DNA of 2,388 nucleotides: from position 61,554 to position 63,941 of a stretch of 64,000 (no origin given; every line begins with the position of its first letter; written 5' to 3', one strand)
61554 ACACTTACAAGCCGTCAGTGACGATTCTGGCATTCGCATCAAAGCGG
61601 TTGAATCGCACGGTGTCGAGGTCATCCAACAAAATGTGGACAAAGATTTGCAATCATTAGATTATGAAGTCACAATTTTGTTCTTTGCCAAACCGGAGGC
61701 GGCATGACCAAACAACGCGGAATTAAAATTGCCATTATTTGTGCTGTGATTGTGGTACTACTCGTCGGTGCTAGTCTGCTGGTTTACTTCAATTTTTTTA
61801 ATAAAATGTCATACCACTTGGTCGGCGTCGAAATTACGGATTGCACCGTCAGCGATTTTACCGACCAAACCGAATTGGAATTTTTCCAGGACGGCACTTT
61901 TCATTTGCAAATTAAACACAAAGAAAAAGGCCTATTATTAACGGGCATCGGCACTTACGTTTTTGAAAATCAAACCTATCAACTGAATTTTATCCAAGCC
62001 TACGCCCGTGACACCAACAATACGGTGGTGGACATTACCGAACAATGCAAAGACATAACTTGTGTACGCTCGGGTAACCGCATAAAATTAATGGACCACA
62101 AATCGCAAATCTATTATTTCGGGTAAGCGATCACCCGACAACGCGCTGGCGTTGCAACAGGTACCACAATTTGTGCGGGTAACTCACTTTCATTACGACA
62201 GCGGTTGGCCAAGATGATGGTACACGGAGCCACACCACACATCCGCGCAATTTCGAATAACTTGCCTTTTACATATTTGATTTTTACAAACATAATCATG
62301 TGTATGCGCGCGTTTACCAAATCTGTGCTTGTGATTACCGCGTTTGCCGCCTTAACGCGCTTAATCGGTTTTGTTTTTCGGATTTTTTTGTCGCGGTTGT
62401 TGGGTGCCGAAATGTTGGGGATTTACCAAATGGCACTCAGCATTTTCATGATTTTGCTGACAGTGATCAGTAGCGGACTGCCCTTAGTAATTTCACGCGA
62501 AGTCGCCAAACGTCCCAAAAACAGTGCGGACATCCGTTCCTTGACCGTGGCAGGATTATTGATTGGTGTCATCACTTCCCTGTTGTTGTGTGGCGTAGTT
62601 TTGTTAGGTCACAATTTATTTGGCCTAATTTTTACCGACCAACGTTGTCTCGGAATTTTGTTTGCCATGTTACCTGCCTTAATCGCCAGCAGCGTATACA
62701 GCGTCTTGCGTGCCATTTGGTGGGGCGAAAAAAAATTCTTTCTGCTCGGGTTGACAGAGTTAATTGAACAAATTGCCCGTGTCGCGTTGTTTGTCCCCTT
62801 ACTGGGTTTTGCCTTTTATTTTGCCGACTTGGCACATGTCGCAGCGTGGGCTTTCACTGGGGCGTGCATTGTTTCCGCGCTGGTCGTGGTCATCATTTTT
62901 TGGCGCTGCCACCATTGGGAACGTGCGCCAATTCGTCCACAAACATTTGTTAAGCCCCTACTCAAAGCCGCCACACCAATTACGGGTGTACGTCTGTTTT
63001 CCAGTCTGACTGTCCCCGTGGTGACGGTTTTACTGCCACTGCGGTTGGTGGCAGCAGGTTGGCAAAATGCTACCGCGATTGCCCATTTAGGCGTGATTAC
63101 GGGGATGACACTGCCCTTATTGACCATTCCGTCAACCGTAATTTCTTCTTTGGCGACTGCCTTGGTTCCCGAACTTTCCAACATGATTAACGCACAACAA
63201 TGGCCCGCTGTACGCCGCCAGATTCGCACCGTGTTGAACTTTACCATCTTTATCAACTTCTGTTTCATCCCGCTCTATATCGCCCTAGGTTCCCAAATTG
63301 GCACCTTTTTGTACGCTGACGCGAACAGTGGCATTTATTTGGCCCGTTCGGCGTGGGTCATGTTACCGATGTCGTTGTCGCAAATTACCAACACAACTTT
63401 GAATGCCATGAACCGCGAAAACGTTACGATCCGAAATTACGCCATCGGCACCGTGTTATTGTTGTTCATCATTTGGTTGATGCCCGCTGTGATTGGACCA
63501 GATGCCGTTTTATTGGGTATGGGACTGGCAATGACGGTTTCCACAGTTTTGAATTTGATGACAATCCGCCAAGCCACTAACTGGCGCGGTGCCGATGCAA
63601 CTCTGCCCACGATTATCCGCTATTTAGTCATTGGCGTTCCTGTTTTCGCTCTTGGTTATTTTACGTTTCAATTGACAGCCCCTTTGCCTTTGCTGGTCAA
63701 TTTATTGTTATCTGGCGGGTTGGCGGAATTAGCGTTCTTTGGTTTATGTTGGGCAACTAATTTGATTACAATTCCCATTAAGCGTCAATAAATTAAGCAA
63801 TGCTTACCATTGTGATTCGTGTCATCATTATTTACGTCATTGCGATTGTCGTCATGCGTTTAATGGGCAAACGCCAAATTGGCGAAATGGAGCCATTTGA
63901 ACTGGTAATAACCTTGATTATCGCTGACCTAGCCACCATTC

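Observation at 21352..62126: Megaprotein locus with an orphan VirD4/TraG-type coupling ATPase: candidate undescribed envelope or cell-contact system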

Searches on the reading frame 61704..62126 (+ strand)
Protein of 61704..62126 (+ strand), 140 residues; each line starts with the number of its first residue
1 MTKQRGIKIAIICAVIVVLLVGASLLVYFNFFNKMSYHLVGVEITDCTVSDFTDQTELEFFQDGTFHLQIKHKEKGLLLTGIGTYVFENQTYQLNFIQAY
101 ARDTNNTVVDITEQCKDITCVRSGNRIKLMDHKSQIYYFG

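Call 4: search_protein_families(library=pfam, proteins=[window:61704-62126:+], max_evalue=0.01)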
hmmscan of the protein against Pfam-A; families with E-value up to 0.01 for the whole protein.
window:61704-62126:+ (140 aa): 1 family
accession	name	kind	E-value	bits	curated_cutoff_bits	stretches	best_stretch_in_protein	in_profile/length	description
PF17402.7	DUF5408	-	0.0051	17.1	25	1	3-30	9-36/63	Family of unknown function (DUF5408)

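Call 18: find_encoding_contigs(protein=window:61704-62126:+, flank=10000, max_places=3)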
Protein window:61704-62126:+ (140 aa): no gene with exactly this product is on record in the collection.

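Call 36: search_protein_families(library=ncbifam, proteins=[window:61704-62126:+], max_evalue=0.01)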
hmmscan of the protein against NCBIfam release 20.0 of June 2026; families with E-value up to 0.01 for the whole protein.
window:61704-62126:+ (140 aa): 1 family
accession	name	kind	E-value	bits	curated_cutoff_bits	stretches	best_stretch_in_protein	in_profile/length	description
TIGR03066.1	Gem_osc_para_1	paralog_domain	0.0034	17.5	93.25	1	48-109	38-98/121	TIGR03066 family protein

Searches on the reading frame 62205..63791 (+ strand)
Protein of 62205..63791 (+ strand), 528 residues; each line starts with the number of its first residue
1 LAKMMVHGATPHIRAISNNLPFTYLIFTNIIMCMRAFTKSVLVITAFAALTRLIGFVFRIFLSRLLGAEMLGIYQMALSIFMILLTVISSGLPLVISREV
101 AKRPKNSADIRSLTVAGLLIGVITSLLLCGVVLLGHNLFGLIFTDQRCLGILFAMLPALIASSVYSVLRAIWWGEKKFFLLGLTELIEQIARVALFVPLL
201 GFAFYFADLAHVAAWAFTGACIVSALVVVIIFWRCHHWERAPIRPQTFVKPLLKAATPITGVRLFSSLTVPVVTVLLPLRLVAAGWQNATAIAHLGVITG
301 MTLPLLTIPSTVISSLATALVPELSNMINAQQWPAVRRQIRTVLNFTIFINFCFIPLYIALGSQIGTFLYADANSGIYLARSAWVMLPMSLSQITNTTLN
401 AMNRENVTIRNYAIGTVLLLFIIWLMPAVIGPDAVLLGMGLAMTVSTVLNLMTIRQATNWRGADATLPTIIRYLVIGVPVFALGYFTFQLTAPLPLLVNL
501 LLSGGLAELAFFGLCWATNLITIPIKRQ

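Call 4: search_protein_families(library=pfam, proteins=[window:62205-63791:+], max_evalue=0.01)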
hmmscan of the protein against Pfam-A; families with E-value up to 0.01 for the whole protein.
window:62205-63791:+ (528 aa): 2 families
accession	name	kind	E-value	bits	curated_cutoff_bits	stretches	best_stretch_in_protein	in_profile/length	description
PF01943.22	Polysacc_synt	-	4.2e-22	79.3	28.2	1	38-327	2-273/274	Polysaccharide biosynthesis protein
PF03023.19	MurJ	-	0.00038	19.6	27.4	1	152-459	101-404/451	Lipid II flippase MurJ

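Call 16: find_encoding_contigs(protein=window:62205-63791:+, flank=10000, max_places=3)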
Protein window:62205-63791:+ (528 aa): no gene with exactly this product is on record in the collection.
